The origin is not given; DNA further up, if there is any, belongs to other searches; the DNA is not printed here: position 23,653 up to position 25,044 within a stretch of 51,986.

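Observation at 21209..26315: Partner-switching module wired to an alarmone synthetase/hydrolase pair instead of a sigma factor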

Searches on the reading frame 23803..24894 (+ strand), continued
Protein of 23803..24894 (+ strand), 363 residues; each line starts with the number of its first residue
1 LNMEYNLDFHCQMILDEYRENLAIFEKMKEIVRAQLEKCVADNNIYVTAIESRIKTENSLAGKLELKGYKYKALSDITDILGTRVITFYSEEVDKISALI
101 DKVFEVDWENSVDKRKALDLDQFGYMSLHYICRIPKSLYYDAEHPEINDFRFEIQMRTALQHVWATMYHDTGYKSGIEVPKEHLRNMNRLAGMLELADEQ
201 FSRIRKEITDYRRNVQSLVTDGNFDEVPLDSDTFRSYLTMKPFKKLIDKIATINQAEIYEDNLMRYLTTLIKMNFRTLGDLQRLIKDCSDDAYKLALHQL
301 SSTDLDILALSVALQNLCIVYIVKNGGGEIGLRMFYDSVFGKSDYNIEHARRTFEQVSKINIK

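Call 51: find_homologous_proteins(query=P0314, max_evalue=1e-20)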
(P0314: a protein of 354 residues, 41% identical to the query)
Query P0314 (354 aa): 2973 proteins with E <= 1e-20 among 8000 candidates; the best 120 are listed.
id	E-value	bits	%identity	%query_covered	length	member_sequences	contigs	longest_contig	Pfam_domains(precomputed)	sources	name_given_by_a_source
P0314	3.4e-229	777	100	100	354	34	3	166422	PF04607.24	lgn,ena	-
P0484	1.0e-205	700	90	100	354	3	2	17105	PF04607.24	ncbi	-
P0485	1.0e-188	644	83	100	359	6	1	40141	PF04607.24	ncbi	-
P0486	2.2e-156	538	69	99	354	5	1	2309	PF04607.24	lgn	-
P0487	3.9e-156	537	69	99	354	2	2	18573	PF04607.24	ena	-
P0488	9.0e-156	536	69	99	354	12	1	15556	PF04607.24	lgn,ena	-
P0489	4.8e-153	527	68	100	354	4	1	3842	PF04607.24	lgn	-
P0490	1.3e-147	509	64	100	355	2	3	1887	PF04607.24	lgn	-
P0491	1.1e-146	506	66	99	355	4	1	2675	PF04607.24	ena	-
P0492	1.2e-145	503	64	99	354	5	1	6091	PF04607.24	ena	-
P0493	1.9e-143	496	65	100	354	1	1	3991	PF04607.24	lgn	-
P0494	3.0e-143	495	64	100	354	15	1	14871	PF04607.24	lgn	-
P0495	1.1e-142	493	63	99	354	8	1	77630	PF04607.24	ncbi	-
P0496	1.5e-142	493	63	99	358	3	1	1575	PF04607.24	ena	-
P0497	3.4e-141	488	64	100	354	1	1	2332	PF04607.24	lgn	-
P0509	5.6e-118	412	53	100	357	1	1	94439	PF04607.24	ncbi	ncbi:MAG: GTP pyrophosphokinase family protein [Clostridia bacterium]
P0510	1.5e-117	410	52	99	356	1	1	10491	PF04607.24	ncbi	ncbi:MAG: GTP pyrophosphokinase family protein [Candidatus Coproplasma sp.]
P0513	7.5e-117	408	53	99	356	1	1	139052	PF04607.24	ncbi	ncbi:MAG: GTP pyrophosphokinase family protein [Candidatus Coproplasma sp.]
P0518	4.5e-116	406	53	99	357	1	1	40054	PF04607.24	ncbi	ncbi:MAG: GTP pyrophosphokinase family protein [Lachnospiraceae bacterium]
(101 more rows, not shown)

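Call 52: find_encoding_contigs(protein=P0513, flank=7000, max_places=1)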
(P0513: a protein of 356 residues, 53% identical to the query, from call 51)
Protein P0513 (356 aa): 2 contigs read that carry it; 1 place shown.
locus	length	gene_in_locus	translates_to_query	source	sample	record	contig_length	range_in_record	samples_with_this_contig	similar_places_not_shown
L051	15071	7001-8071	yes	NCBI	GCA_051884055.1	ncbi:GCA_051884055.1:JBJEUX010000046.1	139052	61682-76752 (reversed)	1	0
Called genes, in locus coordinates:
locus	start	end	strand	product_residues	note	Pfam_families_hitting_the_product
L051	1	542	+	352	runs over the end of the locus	PF00924:MS_channel_2nd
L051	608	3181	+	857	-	PF00072:Response_reg, PF00990:GGDEF, PF00563:EAL, PF00990:GGDEF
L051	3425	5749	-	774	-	-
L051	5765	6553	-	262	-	-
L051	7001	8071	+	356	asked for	PF04607:RelA_SpoT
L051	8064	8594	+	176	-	PF13328:HD_4, PF01966:HD (weak)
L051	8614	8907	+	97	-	PF01740:STAS, PF13466:STAS_2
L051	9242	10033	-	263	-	PF00072:Response_reg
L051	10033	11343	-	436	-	PF06580:His_kinase, PF02518:HATPase_c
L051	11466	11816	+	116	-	PF00072:Response_reg (weak)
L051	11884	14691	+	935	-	PF07694:5TM-5TMR_LYT, PF02518:HATPase_c (faint), PF07228:SpoIIE, PF13581:HATPase_c_2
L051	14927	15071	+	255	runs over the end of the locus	PF09479:Flg_new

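Call 53: find_encoding_contigs(protein=P0518, flank=7000, max_places=1)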
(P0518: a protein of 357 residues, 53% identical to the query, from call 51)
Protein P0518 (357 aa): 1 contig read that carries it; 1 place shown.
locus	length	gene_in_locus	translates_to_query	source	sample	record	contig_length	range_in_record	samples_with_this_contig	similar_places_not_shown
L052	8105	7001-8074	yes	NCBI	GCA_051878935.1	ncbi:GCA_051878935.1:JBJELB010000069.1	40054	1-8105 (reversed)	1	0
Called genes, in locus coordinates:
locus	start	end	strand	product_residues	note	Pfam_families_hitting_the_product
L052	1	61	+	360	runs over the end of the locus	PF00180:Iso_dh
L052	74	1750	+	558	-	PF00920:ILVD_EDD_N, PF24877:ILV_EDD_C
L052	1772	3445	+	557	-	PF02776:TPP_enzyme_N, PF00205:TPP_enzyme_M, PF02775:TPP_enzyme_C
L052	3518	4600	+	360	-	PF00266:Aminotran_5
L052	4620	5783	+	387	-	PF00389:2-Hacid_dh, PF02826:2-Hacid_dh_C, PF03446:NAD_binding_2 (weak)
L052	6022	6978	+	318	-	-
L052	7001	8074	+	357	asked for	PF04607:RelA_SpoT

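Call 54: find_encoding_contigs(protein=P0495, flank=7000, max_places=1)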
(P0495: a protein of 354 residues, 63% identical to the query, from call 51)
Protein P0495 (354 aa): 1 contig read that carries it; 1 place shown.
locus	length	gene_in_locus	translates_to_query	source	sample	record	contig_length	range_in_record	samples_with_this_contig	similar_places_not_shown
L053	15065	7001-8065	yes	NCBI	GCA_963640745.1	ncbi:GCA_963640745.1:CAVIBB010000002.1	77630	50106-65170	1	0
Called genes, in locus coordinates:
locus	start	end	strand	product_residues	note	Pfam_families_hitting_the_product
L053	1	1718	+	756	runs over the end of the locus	PF02901:PFL-like, PF01228:Gly_radical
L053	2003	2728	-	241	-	PF00027:cNMP_binding, PF13545:HTH_Crp_2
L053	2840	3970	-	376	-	PF02492:cobW, PF07683:CobW_C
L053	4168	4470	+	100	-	PF01740:STAS, PF13466:STAS_2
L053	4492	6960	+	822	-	PF07694:5TM-5TMR_LYT, PF07228:SpoIIE, PF13581:HATPase_c_2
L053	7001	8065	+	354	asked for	PF04607:RelA_SpoT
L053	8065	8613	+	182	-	PF13328:HD_4, PF01966:HD (faint)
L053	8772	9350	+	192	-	PF18936:DUF5684 (weak)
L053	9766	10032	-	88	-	-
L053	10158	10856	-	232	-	PF00005:ABC_tran, PF02463:SMC_N (faint)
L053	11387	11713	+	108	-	-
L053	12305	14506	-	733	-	PF03412:Peptidase_C39, PF13529:Peptidase_C39_2 (weak), PF00664:ABC_membrane, PF00005:ABC_tran, PF02463:SMC_N (faint)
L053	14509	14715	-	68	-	-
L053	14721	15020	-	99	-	PF01740:STAS, PF13466:STAS_2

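Call 62: find_related_loci(query=A3, collection=viral_contigs, flank=6000)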
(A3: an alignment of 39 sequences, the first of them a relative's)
Query A3 (352 aa) in viral_contigs; peptide patterns used: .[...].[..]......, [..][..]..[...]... (x = any residue, [..] = any of these).
185 stretches matched a pattern; 119 encode a relative of the query (tblastn E <= 1e-3); the best 80 are kept; 80 distinct loci.
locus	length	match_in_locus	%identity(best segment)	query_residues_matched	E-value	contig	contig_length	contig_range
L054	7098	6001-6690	38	9-237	1e-49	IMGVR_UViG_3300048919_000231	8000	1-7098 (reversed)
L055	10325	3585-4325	39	47-292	2e-49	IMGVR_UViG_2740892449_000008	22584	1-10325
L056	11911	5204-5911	39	9-244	9e-49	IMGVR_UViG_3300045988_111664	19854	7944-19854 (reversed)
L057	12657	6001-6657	41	6-234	2e-48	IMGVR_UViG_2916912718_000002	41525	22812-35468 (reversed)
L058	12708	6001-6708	39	9-244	9e-49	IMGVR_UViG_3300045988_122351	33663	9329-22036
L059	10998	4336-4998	41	3-224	6e-48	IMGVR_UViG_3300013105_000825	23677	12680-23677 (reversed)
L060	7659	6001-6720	40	39-278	1e-47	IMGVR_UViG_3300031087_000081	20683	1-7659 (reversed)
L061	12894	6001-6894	33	4-306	5e-47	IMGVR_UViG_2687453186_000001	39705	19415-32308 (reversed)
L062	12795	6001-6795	36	26-281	7e-47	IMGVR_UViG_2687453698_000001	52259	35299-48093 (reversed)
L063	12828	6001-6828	36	1-284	6e-47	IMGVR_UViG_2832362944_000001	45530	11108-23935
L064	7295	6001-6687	36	5-234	2e-46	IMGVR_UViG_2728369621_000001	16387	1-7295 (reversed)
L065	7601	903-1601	37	2-236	4e-46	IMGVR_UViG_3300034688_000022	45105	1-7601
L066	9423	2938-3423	51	44-205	4e-46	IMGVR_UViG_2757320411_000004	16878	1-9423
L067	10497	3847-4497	39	7-224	6e-45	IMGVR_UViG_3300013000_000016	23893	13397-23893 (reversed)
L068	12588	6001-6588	41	38-232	6e-45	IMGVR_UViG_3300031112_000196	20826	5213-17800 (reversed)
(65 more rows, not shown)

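Call 74: find_related_loci(query=A5, collection=metagenome_contigs, flank=10000)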
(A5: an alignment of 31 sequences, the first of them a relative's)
Query A5 (356 aa) in metagenome_contigs; peptide patterns used: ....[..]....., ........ (x = any residue, [..] = any of these).
600 stretches matched a pattern (row limit reached: there are more); 552 encode a relative of the query (tblastn E <= 1e-3); the best 80 are kept; 80 distinct loci.
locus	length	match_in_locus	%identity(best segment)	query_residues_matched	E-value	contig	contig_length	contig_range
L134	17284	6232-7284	78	1-351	0e+0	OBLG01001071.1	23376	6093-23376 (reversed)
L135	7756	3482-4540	62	1-353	8e-145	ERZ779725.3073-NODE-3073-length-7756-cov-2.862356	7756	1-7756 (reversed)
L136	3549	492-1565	62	1-355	1e-148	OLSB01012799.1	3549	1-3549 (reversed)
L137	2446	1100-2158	61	1-353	2e-152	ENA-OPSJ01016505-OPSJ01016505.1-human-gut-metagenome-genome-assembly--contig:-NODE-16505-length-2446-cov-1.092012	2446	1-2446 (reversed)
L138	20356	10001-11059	58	1-353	2e-142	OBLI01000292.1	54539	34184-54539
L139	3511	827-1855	58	1-343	3e-135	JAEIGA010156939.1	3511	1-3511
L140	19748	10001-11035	57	1-345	2e-130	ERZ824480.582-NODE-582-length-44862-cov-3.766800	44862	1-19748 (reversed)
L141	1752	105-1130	58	1-342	6e-140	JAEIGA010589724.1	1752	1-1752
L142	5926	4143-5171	57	1-343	7e-130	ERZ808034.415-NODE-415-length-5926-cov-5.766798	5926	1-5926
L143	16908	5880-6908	57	1-343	1e-128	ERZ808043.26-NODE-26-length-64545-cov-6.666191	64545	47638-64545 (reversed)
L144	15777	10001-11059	56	1-354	4e-127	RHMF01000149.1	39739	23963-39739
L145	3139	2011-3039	55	1-343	3e-124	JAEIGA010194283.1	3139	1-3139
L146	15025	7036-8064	54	1-343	1e-124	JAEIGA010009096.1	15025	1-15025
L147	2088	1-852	62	71-354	7e-122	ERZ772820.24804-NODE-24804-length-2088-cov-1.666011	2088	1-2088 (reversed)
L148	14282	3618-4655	49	1-346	2e-114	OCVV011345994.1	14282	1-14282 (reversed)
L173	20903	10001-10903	45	1-310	1e-81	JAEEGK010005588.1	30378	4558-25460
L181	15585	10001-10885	44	7-310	1e-79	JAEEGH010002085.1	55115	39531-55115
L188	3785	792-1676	42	7-310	5e-78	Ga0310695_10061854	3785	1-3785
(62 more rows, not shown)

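Call 82: search_solved_structures(query=window:23809-24894:+, max_evalue=0.000001, show_alignments=3)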
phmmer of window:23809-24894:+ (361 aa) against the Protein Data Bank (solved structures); distinct sequences matched with E-value up to 0.000001: 8.
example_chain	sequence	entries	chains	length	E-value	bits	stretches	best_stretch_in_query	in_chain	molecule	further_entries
3l9d_A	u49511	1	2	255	1.4e-09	40.9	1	30-209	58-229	Putative GTP pyrophosphokinase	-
6ewz_A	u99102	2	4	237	3.3e-09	39.6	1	46-209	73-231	GTP pyrophosphokinase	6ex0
6fgj_A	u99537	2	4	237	6.5e-09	38.7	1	46-208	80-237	GTP pyrophosphokinase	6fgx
6fgk_A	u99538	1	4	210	8.4e-09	38.3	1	45-206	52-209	GTP pyrophosphokinase YwaC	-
5f2v_V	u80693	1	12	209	8.5e-09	38.3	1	39-208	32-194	GTP pyrophosphokinase YjbM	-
5ded_D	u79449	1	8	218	9.1e-09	38.2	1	39-208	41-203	GTP pyrophosphokinase YjbM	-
5dec_A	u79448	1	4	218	9.8e-09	38.1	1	39-208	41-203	GTP pyrophosphokinase YjbM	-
2be3_A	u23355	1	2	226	3e-08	36.5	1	30-210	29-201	GTP pyrophosphokinase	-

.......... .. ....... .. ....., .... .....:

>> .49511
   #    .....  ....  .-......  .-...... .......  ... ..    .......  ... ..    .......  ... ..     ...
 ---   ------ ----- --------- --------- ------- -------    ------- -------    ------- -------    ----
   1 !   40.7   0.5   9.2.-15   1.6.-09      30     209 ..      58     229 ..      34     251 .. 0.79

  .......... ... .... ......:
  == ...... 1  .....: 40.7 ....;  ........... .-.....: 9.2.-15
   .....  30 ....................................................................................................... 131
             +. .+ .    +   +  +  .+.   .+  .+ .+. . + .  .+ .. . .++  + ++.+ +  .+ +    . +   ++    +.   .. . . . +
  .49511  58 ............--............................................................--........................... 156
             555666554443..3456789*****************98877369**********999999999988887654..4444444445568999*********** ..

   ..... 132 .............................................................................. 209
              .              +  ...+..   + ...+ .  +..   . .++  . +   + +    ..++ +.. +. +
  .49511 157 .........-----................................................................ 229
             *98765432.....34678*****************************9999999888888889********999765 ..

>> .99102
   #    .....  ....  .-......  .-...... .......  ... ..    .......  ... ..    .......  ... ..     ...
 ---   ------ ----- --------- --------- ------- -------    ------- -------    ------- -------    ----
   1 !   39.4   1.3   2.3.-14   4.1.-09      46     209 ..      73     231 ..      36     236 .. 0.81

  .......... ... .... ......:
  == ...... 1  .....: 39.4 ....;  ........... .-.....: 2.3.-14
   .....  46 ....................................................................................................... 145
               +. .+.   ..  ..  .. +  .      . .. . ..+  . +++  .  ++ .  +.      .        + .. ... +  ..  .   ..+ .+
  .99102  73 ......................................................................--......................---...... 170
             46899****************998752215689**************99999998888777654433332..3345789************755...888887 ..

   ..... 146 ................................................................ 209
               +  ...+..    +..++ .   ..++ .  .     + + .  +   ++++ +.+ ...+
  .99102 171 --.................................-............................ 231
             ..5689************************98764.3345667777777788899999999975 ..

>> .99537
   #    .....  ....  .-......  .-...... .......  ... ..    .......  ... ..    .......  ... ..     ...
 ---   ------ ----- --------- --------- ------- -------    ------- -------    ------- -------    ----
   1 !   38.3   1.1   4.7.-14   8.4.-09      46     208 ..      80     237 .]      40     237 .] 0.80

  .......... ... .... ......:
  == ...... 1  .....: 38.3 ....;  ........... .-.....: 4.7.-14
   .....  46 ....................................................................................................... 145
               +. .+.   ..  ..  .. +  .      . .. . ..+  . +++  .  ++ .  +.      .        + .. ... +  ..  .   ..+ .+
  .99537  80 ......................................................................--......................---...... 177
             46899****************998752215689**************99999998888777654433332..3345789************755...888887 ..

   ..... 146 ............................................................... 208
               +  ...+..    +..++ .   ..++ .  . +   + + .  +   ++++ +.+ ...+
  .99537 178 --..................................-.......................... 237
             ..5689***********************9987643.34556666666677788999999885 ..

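Call 85: search_protein_families(library=padloc, proteins=[P0316, P0351, P0295, P0314, P0513, P0352, P0279, window:23809-24894:+], max_evalue=0.001)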
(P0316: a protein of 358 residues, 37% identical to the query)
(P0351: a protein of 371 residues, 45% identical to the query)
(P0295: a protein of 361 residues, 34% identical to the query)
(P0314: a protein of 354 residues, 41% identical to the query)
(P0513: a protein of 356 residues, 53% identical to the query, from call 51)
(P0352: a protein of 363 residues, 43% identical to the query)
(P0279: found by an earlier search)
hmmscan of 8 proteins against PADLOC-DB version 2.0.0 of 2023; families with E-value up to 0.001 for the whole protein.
P0316 (358 aa): 1 family
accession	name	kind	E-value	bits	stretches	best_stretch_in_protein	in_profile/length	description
PDLC04999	PDC-S33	-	7.7e-16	56.4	1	14-214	43-238/349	-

P0351 (371 aa): 1 family
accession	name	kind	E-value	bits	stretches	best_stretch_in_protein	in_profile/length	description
PDLC04999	PDC-S33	-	1.1e-19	69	1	46-163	66-175/349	-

P0295 (361 aa): 1 family
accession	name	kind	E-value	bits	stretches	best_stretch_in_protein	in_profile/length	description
PDLC04999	PDC-S33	-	7.5e-16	56.5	1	4-160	31-175/349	-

P0314 (354 aa): 1 family
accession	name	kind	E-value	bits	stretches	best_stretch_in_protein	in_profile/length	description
PDLC04999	PDC-S33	-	1.9e-16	58.5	1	24-156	49-175/349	-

P0513 (356 aa): 1 family
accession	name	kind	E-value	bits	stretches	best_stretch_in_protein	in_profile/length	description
PDLC04999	PDC-S33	-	2.9e-17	61.1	1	5-157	33-177/349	-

P0352 (363 aa): 1 family
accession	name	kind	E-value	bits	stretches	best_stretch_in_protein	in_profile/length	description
PDLC04999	PDC-S33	-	1e-17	62.6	1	22-163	44-176/349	-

P0279 (352 aa): 1 family
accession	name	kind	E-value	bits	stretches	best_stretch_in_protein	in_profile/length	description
PDLC04999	PDC-S33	-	1.2e-13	49.3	1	22-191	46-212/349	-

window:23809-24894:+ (361 aa): 1 family
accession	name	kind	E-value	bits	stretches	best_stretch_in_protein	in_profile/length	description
PDLC04999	PDC-S33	-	2.1e-17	61.6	1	12-174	36-186/349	-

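Call 86: search_protein_families(library=phrogs, proteins=[window:23809-24894:+, P0316, P0351], max_evalue=0.00001)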
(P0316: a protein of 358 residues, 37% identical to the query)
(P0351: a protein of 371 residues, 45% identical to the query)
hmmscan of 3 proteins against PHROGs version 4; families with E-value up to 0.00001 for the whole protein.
window:23809-24894:+ (361 aa): 3 families
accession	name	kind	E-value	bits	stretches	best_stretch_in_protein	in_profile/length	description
phrog_9640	-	unknown function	9.3e-61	207.1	1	10-286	5-288/365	-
phrog_32462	-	unknown function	4.1e-22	79.6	1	23-211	25-212/330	-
phrog_4773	-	unknown function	8.1e-14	52.4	1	12-178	39-194/353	-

P0316 (358 aa): 4 families
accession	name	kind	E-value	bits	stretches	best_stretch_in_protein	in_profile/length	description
phrog_9640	-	unknown function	2.9e-108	363.4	1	1-337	4-346/365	-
phrog_32462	-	unknown function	2.3e-23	83.7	1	42-204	51-217/330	-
phrog_4773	-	unknown function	7.4e-13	49.3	1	19-212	51-241/353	-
phrog_2211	-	unknown function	2.9e-07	31.2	1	4-166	34-208/395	-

P0351 (371 aa): 4 families
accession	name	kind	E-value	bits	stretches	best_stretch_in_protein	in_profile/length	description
phrog_9640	-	unknown function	2.7e-92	310.9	1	9-348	4-344/365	-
phrog_32462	-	unknown function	9.4e-20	71.9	1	49-210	50-211/330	-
phrog_4773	-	unknown function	1.7e-14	54.7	1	29-165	53-181/353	-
phrog_2211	-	unknown function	8.5e-06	26.3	0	118-196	160-228/395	-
